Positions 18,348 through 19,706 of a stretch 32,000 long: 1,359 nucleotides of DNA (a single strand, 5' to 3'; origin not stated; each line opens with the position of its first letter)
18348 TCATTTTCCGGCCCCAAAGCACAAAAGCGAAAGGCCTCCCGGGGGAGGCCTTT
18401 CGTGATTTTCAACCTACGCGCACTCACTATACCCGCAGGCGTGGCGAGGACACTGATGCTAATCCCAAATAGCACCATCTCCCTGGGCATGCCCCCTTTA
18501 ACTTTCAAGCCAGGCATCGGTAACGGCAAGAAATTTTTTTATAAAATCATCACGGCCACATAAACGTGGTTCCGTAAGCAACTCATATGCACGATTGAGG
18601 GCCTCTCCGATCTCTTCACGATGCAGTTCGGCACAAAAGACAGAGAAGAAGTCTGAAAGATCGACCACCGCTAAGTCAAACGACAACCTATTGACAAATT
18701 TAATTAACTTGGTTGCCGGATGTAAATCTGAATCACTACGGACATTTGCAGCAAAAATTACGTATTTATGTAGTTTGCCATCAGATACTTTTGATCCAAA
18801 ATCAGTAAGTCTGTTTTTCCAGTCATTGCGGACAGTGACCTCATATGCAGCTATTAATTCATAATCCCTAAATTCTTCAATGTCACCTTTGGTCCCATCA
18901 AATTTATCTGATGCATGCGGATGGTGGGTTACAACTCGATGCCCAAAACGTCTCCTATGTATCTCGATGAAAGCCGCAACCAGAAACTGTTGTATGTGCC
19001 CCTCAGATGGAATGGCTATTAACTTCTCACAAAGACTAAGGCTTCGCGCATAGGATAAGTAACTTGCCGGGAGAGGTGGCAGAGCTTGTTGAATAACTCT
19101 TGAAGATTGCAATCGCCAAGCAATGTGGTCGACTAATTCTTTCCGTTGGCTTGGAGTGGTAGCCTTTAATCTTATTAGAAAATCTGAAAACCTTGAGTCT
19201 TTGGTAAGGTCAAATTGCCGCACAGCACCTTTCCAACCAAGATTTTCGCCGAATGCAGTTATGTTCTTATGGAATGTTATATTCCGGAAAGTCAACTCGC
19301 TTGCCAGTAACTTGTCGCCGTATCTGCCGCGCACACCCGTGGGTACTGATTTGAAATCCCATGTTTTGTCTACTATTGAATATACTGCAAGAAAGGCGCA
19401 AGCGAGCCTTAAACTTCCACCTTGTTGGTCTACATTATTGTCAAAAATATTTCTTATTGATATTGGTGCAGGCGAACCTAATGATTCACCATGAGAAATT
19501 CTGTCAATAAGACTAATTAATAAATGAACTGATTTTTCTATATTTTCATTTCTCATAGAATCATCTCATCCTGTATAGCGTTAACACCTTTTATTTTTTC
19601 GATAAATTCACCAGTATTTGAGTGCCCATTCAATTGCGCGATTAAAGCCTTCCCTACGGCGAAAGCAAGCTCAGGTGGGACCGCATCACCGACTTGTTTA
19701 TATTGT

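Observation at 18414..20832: AT-rich R-M gene pair inserted into the last codons of nrdJ, bounded by 30-bp direct repeats that differ only at synonymous sites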

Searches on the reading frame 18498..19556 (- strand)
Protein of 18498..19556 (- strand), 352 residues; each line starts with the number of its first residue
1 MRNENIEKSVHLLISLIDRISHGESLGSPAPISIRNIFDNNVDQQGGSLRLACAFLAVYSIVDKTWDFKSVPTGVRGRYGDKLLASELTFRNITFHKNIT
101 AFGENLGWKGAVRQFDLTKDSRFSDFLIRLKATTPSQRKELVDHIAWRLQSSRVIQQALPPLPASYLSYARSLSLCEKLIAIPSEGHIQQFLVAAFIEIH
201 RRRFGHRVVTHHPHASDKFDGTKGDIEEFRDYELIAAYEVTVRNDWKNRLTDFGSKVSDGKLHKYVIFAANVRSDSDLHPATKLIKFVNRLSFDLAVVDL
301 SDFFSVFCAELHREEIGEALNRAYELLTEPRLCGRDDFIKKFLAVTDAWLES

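Call 9: search_protein_families(library=pfam, proteins=[window:18498-19556:-], max_evalue=0.01)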
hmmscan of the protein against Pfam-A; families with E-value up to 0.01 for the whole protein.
window:18498-19556:- (352 aa): 0 families

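Call 14: find_encoding_contigs(protein=window:18498-19556:-, flank=6000, max_places=10)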
Protein window:18498-19556:- (352 aa): 1 contig read that carries it; 1 place shown.
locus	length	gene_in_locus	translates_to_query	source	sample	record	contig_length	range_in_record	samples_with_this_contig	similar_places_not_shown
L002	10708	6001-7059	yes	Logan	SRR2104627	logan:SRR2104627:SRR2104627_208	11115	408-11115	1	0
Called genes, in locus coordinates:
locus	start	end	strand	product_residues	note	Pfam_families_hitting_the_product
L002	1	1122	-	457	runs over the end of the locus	PF00072:Response_reg, PF01078:Mg_chelatase (faint), PF00158:Sigma54_activat, PF14532:Sigma54_activ_2, PF07728:AAA_5 (weak), PF25601:AAA_lid_14, PF02954:HTH_8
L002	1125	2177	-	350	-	PF01590:GAF, PF13185:GAF_2, PF00990:GGDEF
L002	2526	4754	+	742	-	PF00317:Ribonuc_red_lgN, PF02867:Ribonuc_red_lgC, PF12637:TSCPD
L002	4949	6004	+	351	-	PF00145:DNA_methylase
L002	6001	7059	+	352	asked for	PF09566:RE_SacI_N (weak)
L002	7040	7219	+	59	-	-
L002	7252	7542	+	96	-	PF18765:Polbeta, PF01909:NTP_transf_2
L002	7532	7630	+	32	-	-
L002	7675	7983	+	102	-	PF10387:DUF2442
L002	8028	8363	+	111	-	-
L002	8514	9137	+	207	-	PF13505:OMP_b-brl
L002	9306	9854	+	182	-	PF00857:Isochorismatase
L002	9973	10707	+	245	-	?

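Call 20: find_homologous_proteins(query=window:18498-19556:-)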
Query window:18498-19556:- (352 aa): 441 proteins with E <= 0.001 among 2639 candidates; the best 120 are listed.
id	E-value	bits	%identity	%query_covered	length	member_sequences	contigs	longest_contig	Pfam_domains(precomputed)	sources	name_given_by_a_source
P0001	5.1e-235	797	100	100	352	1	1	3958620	PF09566.18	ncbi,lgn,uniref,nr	ncbi:hypothetical protein DSOUD_1562 [Desulfuromonas soudanensis]|uniref:Restriction endonuclease n=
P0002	1.1e-191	654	80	100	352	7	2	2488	PF09566.18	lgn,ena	-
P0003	1.9e-189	647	78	100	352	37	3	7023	PF09566.18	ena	-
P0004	4.8e-189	646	78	100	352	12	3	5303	PF09566.18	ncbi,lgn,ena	-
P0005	1.1e-187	641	78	100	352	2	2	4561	PF09566.18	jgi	jgi:hypothetical protein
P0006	2.5e-187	640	78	100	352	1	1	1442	PF09566.18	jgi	jgi:hypothetical protein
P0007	1.6e-186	637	76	100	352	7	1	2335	PF09566.18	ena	-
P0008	3.3e-185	633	77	100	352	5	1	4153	PF09566.18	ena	-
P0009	1.6e-179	614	74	100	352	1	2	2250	PF09566.18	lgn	-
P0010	7.4e-178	609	73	100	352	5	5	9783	PF09566.18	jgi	jgi:hypothetical protein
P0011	2.2e-177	607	72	100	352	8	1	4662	PF09566.18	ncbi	-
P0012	4.7e-176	603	75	100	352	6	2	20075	PF09566.18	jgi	jgi:hypothetical protein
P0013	2.0e-175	601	73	100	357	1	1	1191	PF09566.18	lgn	-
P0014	3.3e-175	600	74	100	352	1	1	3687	PF09566.18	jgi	jgi:hypothetical protein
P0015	1.6e-174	598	70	100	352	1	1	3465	PF09566.18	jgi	-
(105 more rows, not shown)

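Call 21: find_encoding_contigs(protein=P0012, flank=6000, max_places=4)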
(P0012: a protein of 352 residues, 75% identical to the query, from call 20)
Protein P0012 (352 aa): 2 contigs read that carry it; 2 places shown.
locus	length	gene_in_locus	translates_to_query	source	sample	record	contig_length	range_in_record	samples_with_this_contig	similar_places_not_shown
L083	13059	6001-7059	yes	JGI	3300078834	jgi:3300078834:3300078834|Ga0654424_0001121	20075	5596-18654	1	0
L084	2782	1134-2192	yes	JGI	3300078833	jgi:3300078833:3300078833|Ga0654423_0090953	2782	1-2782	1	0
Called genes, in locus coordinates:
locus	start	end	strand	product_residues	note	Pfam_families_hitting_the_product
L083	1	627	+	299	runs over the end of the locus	PF14499:DUF4437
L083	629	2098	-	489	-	PF01979:Amidohydro_1, PF07969:Amidohydro_3 (weak)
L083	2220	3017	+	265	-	PF05118:Asp_Arg_Hydrox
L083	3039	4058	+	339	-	PF08240:ADH_N, PF00107:ADH_zinc_N, PF13602:ADH_zinc_N_2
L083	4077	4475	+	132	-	PF12680:SnoaL_2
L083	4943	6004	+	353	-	PF00145:DNA_methylase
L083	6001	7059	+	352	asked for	PF09566:RE_SacI_N (weak)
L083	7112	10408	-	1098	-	PF13575:DUF4135, PF05147:LANC_like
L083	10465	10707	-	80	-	-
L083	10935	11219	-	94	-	-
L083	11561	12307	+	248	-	PF02571:CbiJ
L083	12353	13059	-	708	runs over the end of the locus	?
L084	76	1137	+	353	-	PF00145:DNA_methylase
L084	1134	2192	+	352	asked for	PF09566:RE_SacI_N (weak)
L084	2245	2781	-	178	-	?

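Call 22: find_encoding_contigs(protein=P0010, flank=6000, max_places=5)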
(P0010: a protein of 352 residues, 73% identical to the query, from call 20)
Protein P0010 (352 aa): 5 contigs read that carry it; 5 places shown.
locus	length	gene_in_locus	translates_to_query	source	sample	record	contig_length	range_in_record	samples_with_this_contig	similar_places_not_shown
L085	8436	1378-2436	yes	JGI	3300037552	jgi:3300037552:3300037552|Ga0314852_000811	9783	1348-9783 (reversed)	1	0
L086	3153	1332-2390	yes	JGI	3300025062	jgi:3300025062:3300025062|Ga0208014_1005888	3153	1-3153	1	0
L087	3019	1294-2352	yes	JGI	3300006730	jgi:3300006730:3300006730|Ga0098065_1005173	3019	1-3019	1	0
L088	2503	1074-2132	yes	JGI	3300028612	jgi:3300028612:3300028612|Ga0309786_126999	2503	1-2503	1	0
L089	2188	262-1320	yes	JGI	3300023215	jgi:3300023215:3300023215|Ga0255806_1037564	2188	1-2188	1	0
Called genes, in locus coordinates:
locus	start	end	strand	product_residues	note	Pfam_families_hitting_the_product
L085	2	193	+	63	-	?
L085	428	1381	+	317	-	PF00145:DNA_methylase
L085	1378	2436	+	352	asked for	PF09566:RE_SacI_N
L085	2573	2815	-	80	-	PF09720:Unstab_antitox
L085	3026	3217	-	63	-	PF08845:SymE_toxin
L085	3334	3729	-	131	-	-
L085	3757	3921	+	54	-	PF21478:GcvP2_C (weak)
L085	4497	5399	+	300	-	PF01734:Patatin (weak)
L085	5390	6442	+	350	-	PF21654:DncV-like_NTFase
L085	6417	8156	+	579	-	PF14461:Prok-E2_B (weak), PF00899:ThiF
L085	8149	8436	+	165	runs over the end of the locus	PF14464:Prok-JAB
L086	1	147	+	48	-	?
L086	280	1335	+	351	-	PF00145:DNA_methylase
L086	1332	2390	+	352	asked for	PF09566:RE_SacI_N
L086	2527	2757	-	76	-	PF09720:Unstab_antitox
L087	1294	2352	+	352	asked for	PF09566:RE_SacI_N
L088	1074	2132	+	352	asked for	PF09566:RE_SacI_N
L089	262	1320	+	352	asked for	PF09566:RE_SacI_N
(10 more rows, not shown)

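Call 23: find_encoding_contigs(protein=P0003, flank=6000, max_places=4)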
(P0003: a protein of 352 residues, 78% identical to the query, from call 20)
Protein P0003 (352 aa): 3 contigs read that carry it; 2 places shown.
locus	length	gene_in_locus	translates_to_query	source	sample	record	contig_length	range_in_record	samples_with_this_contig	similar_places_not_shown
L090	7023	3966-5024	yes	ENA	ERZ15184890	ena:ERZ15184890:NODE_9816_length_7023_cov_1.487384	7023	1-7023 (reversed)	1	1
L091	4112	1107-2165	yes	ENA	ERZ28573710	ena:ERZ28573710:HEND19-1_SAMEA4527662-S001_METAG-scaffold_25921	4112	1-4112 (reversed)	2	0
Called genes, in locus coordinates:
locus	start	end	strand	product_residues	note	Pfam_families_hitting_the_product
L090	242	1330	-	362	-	-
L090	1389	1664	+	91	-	PF02583:Trns_repr_metal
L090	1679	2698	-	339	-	PF13495:Phage_int_SAM_4, PF00589:Phage_integrase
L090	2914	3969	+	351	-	PF00145:DNA_methylase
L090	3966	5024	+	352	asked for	PF09566:RE_SacI_N (weak)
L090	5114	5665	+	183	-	-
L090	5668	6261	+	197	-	-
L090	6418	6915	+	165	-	-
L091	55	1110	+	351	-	PF00145:DNA_methylase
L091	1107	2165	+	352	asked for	PF09566:RE_SacI_N (weak)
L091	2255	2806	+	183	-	-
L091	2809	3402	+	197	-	-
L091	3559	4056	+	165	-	-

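Call 25: find_related_loci(query=window:18498-19556:-, collection=metagenome_contigs, flank=5000)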
Query window:18498-19556:- (352 aa) in metagenome_contigs; peptide patterns used: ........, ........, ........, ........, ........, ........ (x = any residue, [..] = any of these).
95 stretches matched a pattern; 12 encode a relative of the query (tblastn E <= 1e-3); 12 distinct loci.
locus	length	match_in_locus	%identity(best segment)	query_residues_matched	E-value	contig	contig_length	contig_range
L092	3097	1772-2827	78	1-352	0e+0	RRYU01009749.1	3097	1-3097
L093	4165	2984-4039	78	1-352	0e+0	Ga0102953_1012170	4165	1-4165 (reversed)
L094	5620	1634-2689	77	1-352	0e+0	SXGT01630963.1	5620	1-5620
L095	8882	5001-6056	78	1-352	0e+0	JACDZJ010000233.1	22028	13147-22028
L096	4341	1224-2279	77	1-352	0e+0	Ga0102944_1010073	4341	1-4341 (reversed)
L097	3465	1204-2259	70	1-352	0e+0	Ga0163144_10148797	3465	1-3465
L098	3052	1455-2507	71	1-351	0e+0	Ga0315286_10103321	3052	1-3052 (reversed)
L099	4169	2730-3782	71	1-351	0e+0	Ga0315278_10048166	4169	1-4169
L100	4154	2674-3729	72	1-352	0e+0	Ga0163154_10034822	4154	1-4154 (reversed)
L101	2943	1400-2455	70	1-352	0e+0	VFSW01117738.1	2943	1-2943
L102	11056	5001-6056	68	1-352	2e-168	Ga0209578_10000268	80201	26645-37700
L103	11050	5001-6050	60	2-351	6e-153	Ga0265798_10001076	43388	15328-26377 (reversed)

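Call 34: find_encoding_contigs(protein=P0002, flank=3000, max_places=4)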
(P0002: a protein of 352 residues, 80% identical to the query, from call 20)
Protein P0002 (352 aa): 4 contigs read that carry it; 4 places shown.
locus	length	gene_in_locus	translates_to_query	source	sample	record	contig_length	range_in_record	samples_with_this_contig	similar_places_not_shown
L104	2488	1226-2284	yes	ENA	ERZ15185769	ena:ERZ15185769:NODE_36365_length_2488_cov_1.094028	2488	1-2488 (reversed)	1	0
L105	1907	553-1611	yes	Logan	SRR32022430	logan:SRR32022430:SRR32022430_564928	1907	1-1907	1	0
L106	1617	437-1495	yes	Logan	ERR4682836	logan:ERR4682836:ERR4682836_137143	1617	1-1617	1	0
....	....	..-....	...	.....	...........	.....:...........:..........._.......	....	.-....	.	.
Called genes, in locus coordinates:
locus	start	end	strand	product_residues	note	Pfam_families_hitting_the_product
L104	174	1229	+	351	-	PF00145:DNA_methylase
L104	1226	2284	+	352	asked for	PF09566:RE_SacI_N (weak)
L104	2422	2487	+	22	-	?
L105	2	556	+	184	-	?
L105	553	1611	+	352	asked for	PF09566:RE_SacI_N (weak)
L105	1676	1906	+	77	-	?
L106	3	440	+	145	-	?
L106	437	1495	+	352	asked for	PF09566:RE_SacI_N (weak)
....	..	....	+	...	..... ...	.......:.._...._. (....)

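Call 35: find_encoding_contigs(protein=P0004, flank=5000, max_places=4)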
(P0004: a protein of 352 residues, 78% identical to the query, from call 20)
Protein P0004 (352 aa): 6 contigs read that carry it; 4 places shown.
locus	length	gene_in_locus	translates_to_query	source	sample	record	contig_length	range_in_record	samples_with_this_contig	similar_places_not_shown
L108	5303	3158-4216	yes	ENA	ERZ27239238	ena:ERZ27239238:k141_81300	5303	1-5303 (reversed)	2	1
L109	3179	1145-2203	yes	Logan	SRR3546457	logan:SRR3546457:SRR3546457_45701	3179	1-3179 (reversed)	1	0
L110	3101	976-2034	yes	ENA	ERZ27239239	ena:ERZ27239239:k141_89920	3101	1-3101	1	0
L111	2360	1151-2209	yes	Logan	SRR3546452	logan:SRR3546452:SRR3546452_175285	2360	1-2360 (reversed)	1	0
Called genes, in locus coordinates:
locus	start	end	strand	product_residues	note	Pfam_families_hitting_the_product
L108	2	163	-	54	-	?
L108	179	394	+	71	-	-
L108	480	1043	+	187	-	-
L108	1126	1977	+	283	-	-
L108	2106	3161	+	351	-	PF00145:DNA_methylase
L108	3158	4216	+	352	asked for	PF09566:RE_SacI_N (weak)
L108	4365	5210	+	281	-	PF09233:Endonuc-EcoRV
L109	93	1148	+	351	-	PF00145:DNA_methylase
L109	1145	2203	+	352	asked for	PF09566:RE_SacI_N (weak)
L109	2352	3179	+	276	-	?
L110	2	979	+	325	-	?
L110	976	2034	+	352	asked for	PF09566:RE_SacI_N (weak)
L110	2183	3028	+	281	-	PF09233:Endonuc-EcoRV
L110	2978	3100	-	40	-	?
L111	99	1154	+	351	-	PF00145:DNA_methylase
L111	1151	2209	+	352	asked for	PF09566:RE_SacI_N (weak)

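Call 36: search_protein_families(library=ncbifam, proteins=[L090:1679-2698:-, window:18498-19556:-], max_evalue=0.001)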
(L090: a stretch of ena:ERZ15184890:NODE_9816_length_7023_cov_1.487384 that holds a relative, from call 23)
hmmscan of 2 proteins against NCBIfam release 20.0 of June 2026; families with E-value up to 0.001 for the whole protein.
L090:1679-2698:- (339 aa): 12 families
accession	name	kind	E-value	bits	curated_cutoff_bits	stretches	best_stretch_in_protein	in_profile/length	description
TIGR02249.1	integrase_gron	subfamily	9.9e-147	488.3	265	1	19-334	1-315/315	integron integrase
NF011946.0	PRK15417.1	equivalog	4.7e-107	358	435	1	18-336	15-332/337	integron integrase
NF040815.2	recomb_XerA_Arch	equivalog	1.2e-55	188.9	220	2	25-195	5-171/263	site-specific tyrosine recombinase/integron integrase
TIGR02225.1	recomb_XerD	equivalog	2.7e-46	158.2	329.6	2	253-319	208-274/290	site-specific tyrosine recombinase XerD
TIGR02224.1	recomb_XerC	equivalog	1.3e-44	152.8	335.15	2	30-197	11-189/295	tyrosine recombinase XerC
NF001399.0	PRK00283.1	subfamily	3e-44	151.5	279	1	34-320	24-284/300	tyrosine recombinase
NF002331.0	PRK01287.1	subfamily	2.4e-35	122.2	371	2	26-187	36-214/365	site-specific tyrosine recombinase XerC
NF003462.0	PRK05084.1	equivalog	5.9e-17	61.4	267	2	275-320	300-345/360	tyrosine recombinase XerS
NF007371.0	PRK09871.1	subfamily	6.4e-11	42.2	222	1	255-318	110-173/198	tyrosine-type DNA invertase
NF007370.0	PRK09870.1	subfamily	3e-09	36.8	221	1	256-318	116-178/200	tyrosine-type DNA invertase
NF040693.1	recomb_GmtY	equivalog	1.4e-05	24.5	340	1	258-318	371-431/441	gamma-mobile-trio recombinase GmtY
NF041502.1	integrase_1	equivalog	0.00019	20.3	350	1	271-318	312-359/484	site-specific integrase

window:18498-19556:- (352 aa): 0 families

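Call 76: search_protein_families(library=pfam, proteins=[window:18498-19556:-], max_evalue=1)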
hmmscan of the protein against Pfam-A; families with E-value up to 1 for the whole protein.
window:18498-19556:- (352 aa): 0 families

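Call 78: search_protein_families(library=pfam, alignment_id=A2, max_evalue=0.01)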
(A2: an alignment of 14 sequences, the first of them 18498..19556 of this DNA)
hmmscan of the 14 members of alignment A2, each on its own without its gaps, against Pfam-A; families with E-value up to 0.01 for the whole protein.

A. member 1, window:18498-19556:- (352 aa): 0 families

B. families by the number of members that match (of 14 scanned): 0 families

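Call 79: search_solved_structures(query=A2, max_evalue=1)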
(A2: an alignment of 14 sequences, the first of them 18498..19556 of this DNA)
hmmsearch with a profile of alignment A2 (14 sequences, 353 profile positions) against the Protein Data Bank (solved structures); distinct sequences matched with E-value up to 1: 0.
